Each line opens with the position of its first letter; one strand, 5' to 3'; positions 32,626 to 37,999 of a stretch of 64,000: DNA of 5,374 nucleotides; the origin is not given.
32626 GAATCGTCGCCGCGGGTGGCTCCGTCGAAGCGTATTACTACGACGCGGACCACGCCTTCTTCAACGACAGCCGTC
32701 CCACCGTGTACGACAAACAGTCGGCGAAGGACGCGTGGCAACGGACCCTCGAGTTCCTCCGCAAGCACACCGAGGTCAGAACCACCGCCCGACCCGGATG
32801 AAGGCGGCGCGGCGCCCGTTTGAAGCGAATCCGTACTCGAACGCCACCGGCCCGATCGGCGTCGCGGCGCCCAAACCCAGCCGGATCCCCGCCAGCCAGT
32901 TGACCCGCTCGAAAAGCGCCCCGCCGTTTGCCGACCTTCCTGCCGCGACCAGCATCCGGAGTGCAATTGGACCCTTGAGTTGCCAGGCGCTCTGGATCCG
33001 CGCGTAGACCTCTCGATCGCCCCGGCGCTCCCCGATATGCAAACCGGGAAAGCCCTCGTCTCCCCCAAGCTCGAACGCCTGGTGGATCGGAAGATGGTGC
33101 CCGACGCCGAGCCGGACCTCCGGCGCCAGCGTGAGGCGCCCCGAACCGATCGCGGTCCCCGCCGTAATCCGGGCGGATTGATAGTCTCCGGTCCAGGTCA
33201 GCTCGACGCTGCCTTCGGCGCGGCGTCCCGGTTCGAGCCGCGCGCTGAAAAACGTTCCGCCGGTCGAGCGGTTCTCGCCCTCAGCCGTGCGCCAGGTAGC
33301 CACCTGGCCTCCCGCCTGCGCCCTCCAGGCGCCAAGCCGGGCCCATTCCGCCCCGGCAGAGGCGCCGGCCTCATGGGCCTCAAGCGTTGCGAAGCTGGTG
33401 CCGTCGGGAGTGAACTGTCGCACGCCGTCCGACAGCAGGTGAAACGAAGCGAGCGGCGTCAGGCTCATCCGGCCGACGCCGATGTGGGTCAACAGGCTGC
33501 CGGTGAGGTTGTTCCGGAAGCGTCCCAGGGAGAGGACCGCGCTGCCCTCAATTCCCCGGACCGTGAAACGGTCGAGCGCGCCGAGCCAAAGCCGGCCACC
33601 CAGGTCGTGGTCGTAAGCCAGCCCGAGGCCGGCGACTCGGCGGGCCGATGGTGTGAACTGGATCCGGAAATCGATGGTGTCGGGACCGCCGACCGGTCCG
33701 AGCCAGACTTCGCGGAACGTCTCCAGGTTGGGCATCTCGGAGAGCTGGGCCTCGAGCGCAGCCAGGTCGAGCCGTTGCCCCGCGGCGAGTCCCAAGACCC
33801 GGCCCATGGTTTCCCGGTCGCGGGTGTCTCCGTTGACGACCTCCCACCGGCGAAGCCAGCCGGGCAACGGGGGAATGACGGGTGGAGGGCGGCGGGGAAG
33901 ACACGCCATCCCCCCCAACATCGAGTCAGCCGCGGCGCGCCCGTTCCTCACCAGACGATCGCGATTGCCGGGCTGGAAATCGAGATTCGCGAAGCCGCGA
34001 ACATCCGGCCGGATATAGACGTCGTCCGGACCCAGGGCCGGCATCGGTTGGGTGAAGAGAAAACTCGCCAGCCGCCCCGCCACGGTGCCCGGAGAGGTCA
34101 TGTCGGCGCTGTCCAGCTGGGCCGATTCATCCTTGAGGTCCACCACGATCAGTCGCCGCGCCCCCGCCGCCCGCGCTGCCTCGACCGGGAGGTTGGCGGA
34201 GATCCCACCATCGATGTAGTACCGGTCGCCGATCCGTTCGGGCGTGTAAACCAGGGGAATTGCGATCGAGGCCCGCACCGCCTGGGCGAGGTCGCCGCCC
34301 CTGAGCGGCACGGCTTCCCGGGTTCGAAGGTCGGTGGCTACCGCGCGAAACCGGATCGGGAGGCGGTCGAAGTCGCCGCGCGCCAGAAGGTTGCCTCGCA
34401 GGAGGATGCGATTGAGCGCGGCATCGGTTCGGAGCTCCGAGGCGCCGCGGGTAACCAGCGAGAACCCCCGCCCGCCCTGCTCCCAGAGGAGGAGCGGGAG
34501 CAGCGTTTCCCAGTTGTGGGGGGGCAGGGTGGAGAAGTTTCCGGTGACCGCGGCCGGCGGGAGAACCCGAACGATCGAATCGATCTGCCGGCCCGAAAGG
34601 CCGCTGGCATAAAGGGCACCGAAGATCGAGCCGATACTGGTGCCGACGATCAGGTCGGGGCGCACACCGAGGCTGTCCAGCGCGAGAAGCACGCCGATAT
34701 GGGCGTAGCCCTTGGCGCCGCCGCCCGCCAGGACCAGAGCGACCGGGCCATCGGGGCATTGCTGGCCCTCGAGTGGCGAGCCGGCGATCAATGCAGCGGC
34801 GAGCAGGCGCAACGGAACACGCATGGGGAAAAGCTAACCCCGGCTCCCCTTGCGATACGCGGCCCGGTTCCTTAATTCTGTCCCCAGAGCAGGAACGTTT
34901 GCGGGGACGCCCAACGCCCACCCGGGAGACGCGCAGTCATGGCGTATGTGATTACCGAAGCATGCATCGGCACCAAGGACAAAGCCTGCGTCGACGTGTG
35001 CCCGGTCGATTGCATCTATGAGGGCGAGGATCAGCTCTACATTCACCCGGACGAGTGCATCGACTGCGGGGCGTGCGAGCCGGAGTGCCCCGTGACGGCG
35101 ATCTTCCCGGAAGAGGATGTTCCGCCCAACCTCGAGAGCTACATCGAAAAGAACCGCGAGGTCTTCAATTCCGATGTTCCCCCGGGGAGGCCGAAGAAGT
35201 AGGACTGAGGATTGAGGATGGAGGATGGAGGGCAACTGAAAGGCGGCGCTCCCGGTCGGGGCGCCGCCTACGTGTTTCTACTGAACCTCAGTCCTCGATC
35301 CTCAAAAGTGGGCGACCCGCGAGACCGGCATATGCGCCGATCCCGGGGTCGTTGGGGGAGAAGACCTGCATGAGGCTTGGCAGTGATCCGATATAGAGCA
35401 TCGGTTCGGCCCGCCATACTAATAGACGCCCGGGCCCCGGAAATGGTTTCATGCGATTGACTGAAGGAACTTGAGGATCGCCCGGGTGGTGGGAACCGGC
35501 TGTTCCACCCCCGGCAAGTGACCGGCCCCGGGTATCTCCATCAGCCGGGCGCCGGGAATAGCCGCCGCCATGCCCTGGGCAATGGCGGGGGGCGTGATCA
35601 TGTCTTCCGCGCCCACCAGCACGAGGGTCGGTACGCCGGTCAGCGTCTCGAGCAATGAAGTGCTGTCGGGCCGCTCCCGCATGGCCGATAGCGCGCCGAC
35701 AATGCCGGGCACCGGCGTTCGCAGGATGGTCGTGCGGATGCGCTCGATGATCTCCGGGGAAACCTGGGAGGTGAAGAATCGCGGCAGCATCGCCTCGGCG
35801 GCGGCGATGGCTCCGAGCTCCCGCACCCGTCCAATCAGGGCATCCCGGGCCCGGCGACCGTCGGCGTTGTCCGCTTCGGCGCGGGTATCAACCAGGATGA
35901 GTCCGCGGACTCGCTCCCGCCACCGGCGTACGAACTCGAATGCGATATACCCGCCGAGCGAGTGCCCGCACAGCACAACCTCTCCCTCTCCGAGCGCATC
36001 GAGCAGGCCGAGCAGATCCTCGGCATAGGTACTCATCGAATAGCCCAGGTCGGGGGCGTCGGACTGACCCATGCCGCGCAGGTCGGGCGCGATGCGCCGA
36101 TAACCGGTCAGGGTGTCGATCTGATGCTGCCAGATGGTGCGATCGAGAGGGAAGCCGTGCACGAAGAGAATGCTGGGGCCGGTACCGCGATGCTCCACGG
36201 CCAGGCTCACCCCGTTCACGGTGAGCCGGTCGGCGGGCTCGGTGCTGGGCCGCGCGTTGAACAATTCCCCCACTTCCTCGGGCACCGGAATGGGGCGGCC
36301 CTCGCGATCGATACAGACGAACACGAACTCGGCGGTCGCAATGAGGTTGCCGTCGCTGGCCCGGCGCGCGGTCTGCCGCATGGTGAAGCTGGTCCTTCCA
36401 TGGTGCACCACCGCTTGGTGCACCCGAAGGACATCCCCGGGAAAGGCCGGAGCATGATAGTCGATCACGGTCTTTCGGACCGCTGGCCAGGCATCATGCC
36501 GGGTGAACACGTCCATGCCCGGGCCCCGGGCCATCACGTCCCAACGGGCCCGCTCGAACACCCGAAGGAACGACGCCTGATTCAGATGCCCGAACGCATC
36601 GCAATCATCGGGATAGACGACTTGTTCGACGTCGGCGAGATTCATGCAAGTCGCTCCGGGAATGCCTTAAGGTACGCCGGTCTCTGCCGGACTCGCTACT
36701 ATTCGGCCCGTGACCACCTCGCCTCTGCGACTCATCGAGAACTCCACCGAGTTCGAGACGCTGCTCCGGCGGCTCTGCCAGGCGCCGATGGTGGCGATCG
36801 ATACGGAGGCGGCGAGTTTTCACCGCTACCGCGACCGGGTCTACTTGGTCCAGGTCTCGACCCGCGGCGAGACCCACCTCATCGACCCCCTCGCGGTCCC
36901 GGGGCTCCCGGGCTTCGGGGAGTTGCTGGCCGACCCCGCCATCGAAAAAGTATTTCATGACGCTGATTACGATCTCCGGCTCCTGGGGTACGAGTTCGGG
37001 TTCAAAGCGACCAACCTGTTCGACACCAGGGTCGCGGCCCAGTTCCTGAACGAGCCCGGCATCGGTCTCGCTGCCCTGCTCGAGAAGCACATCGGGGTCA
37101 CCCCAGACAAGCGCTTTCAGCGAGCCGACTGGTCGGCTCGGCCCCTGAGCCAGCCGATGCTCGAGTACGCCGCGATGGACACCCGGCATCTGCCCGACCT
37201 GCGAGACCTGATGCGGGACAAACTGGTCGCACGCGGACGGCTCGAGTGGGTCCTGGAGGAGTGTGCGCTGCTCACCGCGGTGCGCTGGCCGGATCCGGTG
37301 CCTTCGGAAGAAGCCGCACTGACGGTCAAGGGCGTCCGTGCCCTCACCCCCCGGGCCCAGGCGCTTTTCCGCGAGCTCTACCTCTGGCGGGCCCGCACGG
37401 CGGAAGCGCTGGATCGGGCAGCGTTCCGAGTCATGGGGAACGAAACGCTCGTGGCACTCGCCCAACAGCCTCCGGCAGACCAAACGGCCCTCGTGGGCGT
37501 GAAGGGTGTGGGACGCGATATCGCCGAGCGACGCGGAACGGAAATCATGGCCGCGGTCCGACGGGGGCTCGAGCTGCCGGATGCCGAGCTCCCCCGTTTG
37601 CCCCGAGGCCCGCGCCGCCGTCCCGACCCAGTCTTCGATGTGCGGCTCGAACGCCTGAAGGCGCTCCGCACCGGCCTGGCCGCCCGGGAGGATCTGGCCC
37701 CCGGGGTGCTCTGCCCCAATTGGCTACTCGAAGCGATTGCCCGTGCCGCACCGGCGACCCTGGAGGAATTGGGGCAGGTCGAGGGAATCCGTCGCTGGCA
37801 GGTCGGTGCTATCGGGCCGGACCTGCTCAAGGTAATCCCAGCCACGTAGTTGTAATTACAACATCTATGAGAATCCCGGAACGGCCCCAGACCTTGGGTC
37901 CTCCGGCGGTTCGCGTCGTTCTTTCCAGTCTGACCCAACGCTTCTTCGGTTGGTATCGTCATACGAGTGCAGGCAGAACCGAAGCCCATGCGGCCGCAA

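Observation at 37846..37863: Perfect 14-bp AT-rich palindrome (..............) bridging the rnd stop codon and the ECF sigma gene, with a near-identical copy 15 kb away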

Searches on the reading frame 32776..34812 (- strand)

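Call 21: search_protein_families(library=pfam, proteins=[window:32776-34812:-])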
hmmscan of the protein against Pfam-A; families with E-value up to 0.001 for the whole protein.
window:32776-34812:- (678 aa): 1 family
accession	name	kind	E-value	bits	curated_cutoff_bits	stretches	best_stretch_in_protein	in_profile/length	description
PF01734.28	Patatin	-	5.1e-33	115.3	27.7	1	26-213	1-190/191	Patatin-like phospholipase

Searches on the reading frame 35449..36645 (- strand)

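Call 12: search_protein_families(library=pfam, proteins=[window:35449-36645:-])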
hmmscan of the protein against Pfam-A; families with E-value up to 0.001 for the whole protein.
window:35449-36645:- (398 aa): 10 families
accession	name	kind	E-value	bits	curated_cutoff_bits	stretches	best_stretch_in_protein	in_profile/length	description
PF00561.26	Abhydrolase_1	-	1.1e-29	104.3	25.8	1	157-381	1-243/245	alpha/beta hydrolase fold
PF12697.13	Abhydrolase_6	-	1.9e-28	101.1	26.3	1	159-384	1-212/217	Alpha/beta hydrolase family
PF13279.12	4HBT_2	-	9.4e-24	84.6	25.5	1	11-127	2-120/122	Thioesterase-like superfamily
PF12146.15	Hydrolase_4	-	5.6e-16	59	27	1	159-377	7-233/239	Serine aminopeptidase, S33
PF03061.28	4HBT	-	1.2e-10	42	20.6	1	18-99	1-76/79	Thioesterase superfamily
PF03096.20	Ndr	-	2.5e-10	40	23.3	1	203-395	81-277/283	Ndr family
PF00975.26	Thioesterase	-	1.4e-06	29.1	26.4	1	215-288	60-139/226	Thioesterase domain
PF06821.19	Ser_hydrolase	-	5.6e-05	23.6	22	0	220-255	54-91/172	Serine hydrolase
PF08386.16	Abhydrolase_4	-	0.00036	21.1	21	1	337-377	34-74/103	TAP-like protein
PF10230.15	LIDHydrolase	-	0.00076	19.7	27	0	220-260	83-125/262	Lipid-droplet associated hydrolase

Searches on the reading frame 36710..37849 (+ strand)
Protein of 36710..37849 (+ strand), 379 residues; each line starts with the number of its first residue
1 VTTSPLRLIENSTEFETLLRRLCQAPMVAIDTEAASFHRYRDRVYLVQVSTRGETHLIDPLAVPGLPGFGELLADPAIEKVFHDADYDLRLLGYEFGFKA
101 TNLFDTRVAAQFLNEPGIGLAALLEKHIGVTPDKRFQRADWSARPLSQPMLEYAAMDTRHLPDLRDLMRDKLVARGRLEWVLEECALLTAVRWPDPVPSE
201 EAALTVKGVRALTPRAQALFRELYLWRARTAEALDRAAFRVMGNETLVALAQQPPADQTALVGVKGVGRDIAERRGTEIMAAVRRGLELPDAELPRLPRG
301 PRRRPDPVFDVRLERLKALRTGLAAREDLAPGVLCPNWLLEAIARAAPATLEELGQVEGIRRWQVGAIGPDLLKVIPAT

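Call 12: search_protein_families(library=pfam, proteins=[window:36710-37849:+])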
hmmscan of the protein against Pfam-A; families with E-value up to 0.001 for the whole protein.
window:36710-37849:+ (379 aa): 2 families
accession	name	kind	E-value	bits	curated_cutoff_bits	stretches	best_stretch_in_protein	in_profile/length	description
PF01612.26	DNA_pol_A_exo1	-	1.1e-40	139.7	23.6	1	7-172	2-172/173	3'-5' exonuclease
PF00570.28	HRDC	-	2.2e-32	111.3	23.8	2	217-283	2-68/68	HRDC domain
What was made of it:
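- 36710..37849 (+): rnd (ribonuclease D). Its stop codon lies inside the motif. PF01612 and PF00570 (call 12).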

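Call 14: find_homologous_proteins(query=window:36710-37849:+, max_evalue=1e-30)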
Query window:36710-37849:+ (379 aa): 7881 proteins with E <= 1e-30 among 8000 candidates; the best 120 are listed.
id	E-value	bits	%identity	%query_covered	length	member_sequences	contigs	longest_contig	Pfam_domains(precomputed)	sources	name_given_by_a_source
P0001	6.3e-246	833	99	100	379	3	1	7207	PF01612.27,PF00570.29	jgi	jgi:ribonuclease D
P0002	2.3e-216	736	88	99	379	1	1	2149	PF01612.27,PF00570.29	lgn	-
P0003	1.4e-213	727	87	99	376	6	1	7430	PF01612.27,PF00570.29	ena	-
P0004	1.7e-210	717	84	99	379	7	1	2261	PF01612.27,PF00570.29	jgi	-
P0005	1.5e-209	713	85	99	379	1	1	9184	PF01612.27,PF00570.29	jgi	jgi:ribonuclease D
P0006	1.6e-207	707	84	99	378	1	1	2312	PF01612.27,PF00570.29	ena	-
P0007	1.8e-207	707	84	99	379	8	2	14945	PF01612.27,PF00570.29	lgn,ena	-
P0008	2.4e-207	706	84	100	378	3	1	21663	PF01612.27,PF00570.29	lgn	-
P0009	3.7e-205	699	83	99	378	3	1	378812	PF01612.27,PF00570.29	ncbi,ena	-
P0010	2.5e-202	690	83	99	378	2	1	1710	PF01612.27,PF00570.29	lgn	-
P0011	1.2e-201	687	82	99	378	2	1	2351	PF01612.27,PF00570.29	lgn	-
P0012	1.8e-200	684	82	98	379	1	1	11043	PF01612.27,PF00570.29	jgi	jgi:ribonuclease D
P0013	9.2e-199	678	79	100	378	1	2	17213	PF01612.27,PF00570.29,PF00633.30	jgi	jgi:ribonuclease D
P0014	8.6e-195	665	85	92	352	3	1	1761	PF01612.27,PF00570.29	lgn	-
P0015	4.7e-193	659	79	99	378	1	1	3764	PF01612.27,PF00570.29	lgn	-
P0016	1.1e-191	655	77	99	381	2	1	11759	PF01612.27,PF00570.29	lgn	-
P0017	4.1e-188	643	77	99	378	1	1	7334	PF01612.27,PF00570.29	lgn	-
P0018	2.8e-187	640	76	99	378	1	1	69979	PF01612.27,PF00570.29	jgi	jgi:ribonuclease D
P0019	1.9e-186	637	76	99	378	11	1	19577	PF01612.27,PF00570.29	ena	-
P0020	1.1e-185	635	80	92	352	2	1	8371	PF01612.27,PF00570.29,PF00633.30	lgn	-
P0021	1.8e-185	634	75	99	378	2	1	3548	PF01612.27,PF00570.29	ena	-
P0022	2.8e-184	630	76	98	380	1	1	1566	PF01612.27,PF00570.29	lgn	-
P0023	4.4e-183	626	74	99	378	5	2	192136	PF01612.27,PF00570.29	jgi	jgi:ribonuclease D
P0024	4.6e-179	613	73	99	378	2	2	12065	PF01612.27,PF00570.29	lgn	-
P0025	6.0e-176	603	71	99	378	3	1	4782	PF01612.27,PF00570.29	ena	-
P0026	6.1e-176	603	72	99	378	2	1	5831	PF01612.27,PF00570.29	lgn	-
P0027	1.0e-174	599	73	99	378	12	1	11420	PF01612.27,PF00570.29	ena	-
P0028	1.4e-174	598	71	99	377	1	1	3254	PF01612.27,PF00570.29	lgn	-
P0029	2.1e-174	598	70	98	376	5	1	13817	PF01612.27,PF00570.29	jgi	-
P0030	3.2e-174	597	70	99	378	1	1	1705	PF01612.27,PF00570.29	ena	-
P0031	3.2e-174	597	71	99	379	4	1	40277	PF01612.27,PF00570.29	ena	-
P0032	5.8e-174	596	72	100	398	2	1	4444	PF01612.27,PF00570.29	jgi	-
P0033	1.1e-173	595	70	98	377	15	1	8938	PF01612.27,PF00570.29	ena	-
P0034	1.1e-173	595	71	99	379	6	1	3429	PF01612.27,PF00570.29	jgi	jgi:ribonuclease D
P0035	2.7e-173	594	70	98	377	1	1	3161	PF01612.27,PF00570.29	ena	-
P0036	5.1e-173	593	72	99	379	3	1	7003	PF01612.27,PF00570.29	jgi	jgi:ribonuclease D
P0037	5.6e-173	593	70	98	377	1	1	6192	PF01612.27,PF00570.29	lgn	-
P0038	3.7e-172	590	71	99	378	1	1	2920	PF01612.27,PF00570.29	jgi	jgi:ribonuclease D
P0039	6.0e-171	586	70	100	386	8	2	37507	PF01612.27,PF00570.29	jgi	jgi:ribonuclease D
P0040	9.2e-171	586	70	99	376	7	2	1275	PF01612.27,PF00570.29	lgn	-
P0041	1.8e-170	585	70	98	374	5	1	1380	PF01612.27,PF00570.29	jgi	jgi:ribonuclease D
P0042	2.6e-170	584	70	97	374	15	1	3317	PF01612.27,PF00570.29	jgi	jgi:ribonuclease D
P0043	7.9e-170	583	70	98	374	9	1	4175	PF01612.27,PF00570.29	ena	-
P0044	9.1e-170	583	71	98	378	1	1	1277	PF01612.27,PF00570.29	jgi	jgi:ribonuclease D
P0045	1.2e-169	582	69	98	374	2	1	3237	PF01612.27,PF00570.29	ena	-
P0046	1.9e-169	582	69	98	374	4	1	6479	PF01612.27,PF00570.29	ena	-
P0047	2.5e-169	581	69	99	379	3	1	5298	PF01612.27,PF00570.29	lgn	-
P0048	3.4e-169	581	69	100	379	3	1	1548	PF01612.27,PF00570.29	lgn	-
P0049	4.8e-169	580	70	97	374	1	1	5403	PF01612.27,PF00570.29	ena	-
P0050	1.0e-168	579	70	99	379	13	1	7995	PF01612.27,PF00570.29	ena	-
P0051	1.8e-168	578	69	98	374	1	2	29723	PF01612.27,PF00570.29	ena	-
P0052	2.2e-168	578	69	98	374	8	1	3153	PF01612.27,PF00570.29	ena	-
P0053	5.0e-167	574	69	98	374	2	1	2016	PF01612.27,PF00570.29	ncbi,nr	ncbi:MAG TPA: HRDC domain-containing protein [Gemmatimonadales bacterium]|nr:HRDC domain-containing 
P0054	5.0e-167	574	70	97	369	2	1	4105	PF01612.27,PF00570.29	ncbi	ncbi:MAG TPA: ribonuclease D, partial [Gemmatimonadales bacterium]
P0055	3.5e-166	571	71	98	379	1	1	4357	PF01612.27,PF00570.29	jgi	jgi:ribonuclease D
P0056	7.2e-166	570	70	99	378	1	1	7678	PF01612.27,PF00570.29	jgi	-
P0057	1.6e-164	565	68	97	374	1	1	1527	PF01612.27,PF00570.29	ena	-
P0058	1.6e-164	565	68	97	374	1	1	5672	PF01612.27,PF00570.29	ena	-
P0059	1.7e-164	565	67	98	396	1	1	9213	PF01612.27,PF00570.29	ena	-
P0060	1.9e-163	562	68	99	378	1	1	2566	PF01612.27,PF00570.29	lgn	-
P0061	3.9e-163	561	68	98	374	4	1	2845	PF01612.27,PF00570.29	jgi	jgi:ribonuclease D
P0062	4.2e-163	561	71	97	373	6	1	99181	PF01612.27,PF00570.29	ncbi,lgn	-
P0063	5.5e-163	560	70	97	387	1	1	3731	PF01612.27,PF00570.29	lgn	-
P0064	6.7e-163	560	70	97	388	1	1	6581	PF01612.27,PF00570.29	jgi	jgi:ribonuclease D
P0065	7.5e-163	560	69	98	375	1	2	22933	PF01612.27,PF00570.29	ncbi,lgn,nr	ncbi:MAG: ribonuclease D [Gemmatimonadales bacterium]|nr:ribonuclease D [Gemmatimonadales bacterium]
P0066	9.4e-163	560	68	99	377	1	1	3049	PF01612.27,PF00570.29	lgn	-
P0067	2.0e-162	558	67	99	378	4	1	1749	PF01612.27,PF00570.29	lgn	-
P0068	2.7e-162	558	68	99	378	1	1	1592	PF01612.27,PF00570.29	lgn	-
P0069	4.4e-162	557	68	98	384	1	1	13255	PF01612.27,PF00570.29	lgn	-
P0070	1.0e-161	556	68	99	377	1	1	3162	PF01612.27,PF00570.29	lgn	-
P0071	1.2e-161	556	67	99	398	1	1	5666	PF01612.27,PF00570.29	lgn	-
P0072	1.4e-161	556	70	98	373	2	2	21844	PF01612.27,PF00570.29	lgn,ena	-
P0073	3.3e-161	554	67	99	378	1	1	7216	PF01612.27,PF00570.29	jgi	jgi:ribonuclease D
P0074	3.3e-161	554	65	98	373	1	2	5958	PF01612.27,PF00570.29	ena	-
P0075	9.2e-161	553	68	98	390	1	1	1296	PF01612.27,PF00570.29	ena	-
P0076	2.8e-160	551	68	99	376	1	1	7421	PF01612.27,PF00570.29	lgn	-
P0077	4.1e-160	551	67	99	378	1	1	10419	PF01612.27,PF00570.29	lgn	-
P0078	4.8e-160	551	69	97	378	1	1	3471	PF01612.27,PF00570.29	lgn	-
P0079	4.9e-160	551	69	98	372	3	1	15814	PF01612.27,PF00570.29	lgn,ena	-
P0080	6.9e-160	550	69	97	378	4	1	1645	PF01612.27,PF00570.29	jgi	jgi:ribonuclease D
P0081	7.4e-160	550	68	95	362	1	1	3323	PF01612.27,PF00570.29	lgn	-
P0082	7.4e-160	550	68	97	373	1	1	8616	PF01612.27,PF00570.29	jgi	jgi:ribonuclease D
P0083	1.3e-159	549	66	99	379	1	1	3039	PF01612.27,PF00570.29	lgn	-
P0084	1.9e-159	549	67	97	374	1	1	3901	PF01612.27,PF00570.29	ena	-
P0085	5.5e-159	547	69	98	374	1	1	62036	PF01612.27,PF00570.29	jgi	jgi:ribonuclease D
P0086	6.1e-159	547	69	97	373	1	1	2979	PF01612.27,PF00570.29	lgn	-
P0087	2.5e-158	545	69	98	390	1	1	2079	PF01612.27,PF00570.29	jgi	-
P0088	2.9e-158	545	69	98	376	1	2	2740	PF01612.27,PF00570.29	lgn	-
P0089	3.2e-158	545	67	97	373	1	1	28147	PF01612.27,PF00570.29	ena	-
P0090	4.0e-158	544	67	98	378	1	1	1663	PF01612.27,PF00570.29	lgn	-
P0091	4.5e-158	544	69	97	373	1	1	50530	PF01612.27,PF00570.29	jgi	jgi:ribonuclease D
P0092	7.6e-158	543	67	99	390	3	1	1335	PF01612.27,PF00570.29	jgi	jgi:ribonuclease D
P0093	1.2e-156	539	67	97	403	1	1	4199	PF01612.27,PF00570.29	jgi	jgi:ribonuclease D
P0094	1.6e-156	539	68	97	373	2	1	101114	PF01612.27,PF00570.29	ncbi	-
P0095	1.7e-156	539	66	99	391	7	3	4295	PF01612.27,PF00570.29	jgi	jgi:ribonuclease D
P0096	3.0e-156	538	68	98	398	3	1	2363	PF01612.27,PF00570.29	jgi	jgi:ribonuclease D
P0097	3.6e-156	538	68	97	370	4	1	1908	PF01612.27,PF00570.29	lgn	-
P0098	6.6e-156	537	67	98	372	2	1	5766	PF01612.27,PF00570.29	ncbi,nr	ncbi:MAG TPA: HRDC domain-containing protein [Gemmatimonadales bacterium]|nr:HRDC domain-containing 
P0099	7.9e-156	537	68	98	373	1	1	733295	PF01612.27,PF00570.29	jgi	jgi:ribonuclease D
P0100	1.3e-155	536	66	99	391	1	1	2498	PF01612.27,PF00570.29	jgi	jgi:ribonuclease D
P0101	1.1e-154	533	68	97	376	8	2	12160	PF01612.27,PF00570.29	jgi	jgi:ribonuclease D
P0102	1.2e-154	533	65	97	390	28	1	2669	PF01612.27,PF00570.29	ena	-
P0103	3.0e-154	532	67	97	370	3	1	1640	PF01612.27,PF00570.29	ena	-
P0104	1.0e-153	530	66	98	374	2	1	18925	PF01612.27,PF00570.29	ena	-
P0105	4.3e-153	528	66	97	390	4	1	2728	PF01612.27,PF00570.29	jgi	jgi:ribonuclease D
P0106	5.0e-153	528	67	98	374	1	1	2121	PF01612.27,PF00570.29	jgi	-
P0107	1.1e-152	526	66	98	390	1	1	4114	PF01612.27,PF00570.29,PF00633.30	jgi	jgi:ribonuclease D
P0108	1.7e-152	526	66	98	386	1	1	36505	PF01612.27,PF00570.29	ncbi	-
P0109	1.7e-152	526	79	77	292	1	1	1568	PF01612.27,PF00570.29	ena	-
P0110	3.0e-152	525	65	98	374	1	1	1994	PF01612.27,PF00570.29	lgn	-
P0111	5.0e-152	524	66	97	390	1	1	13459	PF01612.27,PF00570.29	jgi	jgi:ribonuclease D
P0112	5.5e-152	524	66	99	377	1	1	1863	PF01612.27,PF00570.29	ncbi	-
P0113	3.2e-151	522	65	97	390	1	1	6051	PF01612.27,PF00570.29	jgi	jgi:ribonuclease D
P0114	3.4e-151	521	65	97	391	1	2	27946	PF01612.27,PF00570.29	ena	-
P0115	3.9e-151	521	64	97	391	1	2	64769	PF01612.27,PF00570.29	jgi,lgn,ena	-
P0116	1.7e-150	519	65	98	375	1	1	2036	PF01612.27,PF00570.29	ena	-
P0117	2.0e-150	519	64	97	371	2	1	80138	PF01612.27,PF00570.29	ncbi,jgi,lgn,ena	-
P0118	2.9e-150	518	66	97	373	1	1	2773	PF01612.27,PF00570.29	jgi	-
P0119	2.9e-150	518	62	98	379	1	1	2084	PF01612.27,PF00570.29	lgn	-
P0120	7.1e-150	517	63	98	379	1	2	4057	PF01612.27,PF00570.29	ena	-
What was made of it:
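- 36710..37849 (+): Homologues are named ribonuclease D in Gemmatimonadales (call 14).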

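Call 16: find_related_loci(query=A1, collection=genome_contigs, flank=10000)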
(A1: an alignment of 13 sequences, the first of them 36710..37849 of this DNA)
Query A1 (379 aa) in genome_contigs; peptide patterns used: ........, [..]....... (x = any residue, [..] = any of these).
599 stretches matched a pattern (row limit reached: there are more); 578 encode a relative of the query (tblastn E <= 1e-3); the best 80 are kept; 80 distinct loci.
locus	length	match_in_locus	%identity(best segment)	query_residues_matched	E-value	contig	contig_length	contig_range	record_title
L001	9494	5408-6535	86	1-376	0e+0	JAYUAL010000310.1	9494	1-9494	MAG: Gemmatimonadales bacterium isolate GFS_6476 GFS_6476_309, whole genome shotgun sequence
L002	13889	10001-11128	82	1-376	0e+0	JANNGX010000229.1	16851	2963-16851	MAG: Gemmatimonadales bacterium isolate SOY_6_C_metabat_360 SOY_6_C_k141_4713438, whole genome shotgun sequence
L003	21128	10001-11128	76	1-376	0e+0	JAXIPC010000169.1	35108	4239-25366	MAG: Gemmatimonadales bacterium isolate Fractures_MAG_09 c_000000090850, whole genome shotgun sequence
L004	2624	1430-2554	68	2-376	0e+0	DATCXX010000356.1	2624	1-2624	MAG TPA_asm: Gemmatimonadales bacterium isolate SMAG_U7450 k141_695722, whole genome shotgun sequence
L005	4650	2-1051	73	29-378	3e-174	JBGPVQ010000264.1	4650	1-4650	MAG: Gemmatimonadota bacterium isolate OBJ1_062018_110_12 k141_2326025_length_4650_cov_20.6740, whole genome shotgun seq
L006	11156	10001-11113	69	8-378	7e-166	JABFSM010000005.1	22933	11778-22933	MAG: Gemmatimonadales bacterium isolate WB-IL-12 seq_1018, whole genome shotgun sequence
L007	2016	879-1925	70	28-376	6e-179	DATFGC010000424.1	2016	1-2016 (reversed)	MAG TPA_asm: Gemmatimonadales bacterium isolate SMAG_U8652 k141_2464806, whole genome shotgun sequence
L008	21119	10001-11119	68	1-373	1e-159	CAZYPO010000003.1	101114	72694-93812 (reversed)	MAG TPA_asm: uncultured Gemmatimonas sp. isolate SRP119689_co1_89 genome assembly, contig: NODE_175_length_101114_cov_21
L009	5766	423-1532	67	7-376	4e-159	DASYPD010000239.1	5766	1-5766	MAG TPA_asm: Gemmatimonadales bacterium isolate SMAG_U4447 k141_2668245, whole genome shotgun sequence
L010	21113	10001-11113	67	6-376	3e-156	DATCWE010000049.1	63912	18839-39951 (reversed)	MAG TPA_asm: Gemmatimonadales bacterium isolate SMAG_U7403 k141_22694, whole genome shotgun sequence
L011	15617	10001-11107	66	8-376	2e-146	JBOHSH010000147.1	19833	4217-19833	MAG: Gemmatimonadales bacterium isolate M3-S_metabat2.bin.133 k127_1237976, whole genome shotgun sequence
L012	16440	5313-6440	63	1-376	3e-142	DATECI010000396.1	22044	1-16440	MAG TPA_asm: Gemmatimonadales bacterium isolate SMAG_U8267 k141_2875592, whole genome shotgun sequence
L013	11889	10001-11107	59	8-376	4e-141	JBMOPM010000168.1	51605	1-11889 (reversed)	MAG: Gemmatimonadota bacterium isolate Betzabe_MAG128 MAG128_168, whole genome shotgun sequence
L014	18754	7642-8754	60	2-373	7e-140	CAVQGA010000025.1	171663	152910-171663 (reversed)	MAG: uncultured Gemmatimonadales bacterium isolate MFD08416.bin.1.3 genome assembly, contig: contig_98928, whole genome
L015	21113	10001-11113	58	6-376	3e-139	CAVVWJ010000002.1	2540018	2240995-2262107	MAG: uncultured Gemmatimonadales bacterium isolate MFD07737.bin.1.47 genome assembly, contig: contig_38, whole genome sh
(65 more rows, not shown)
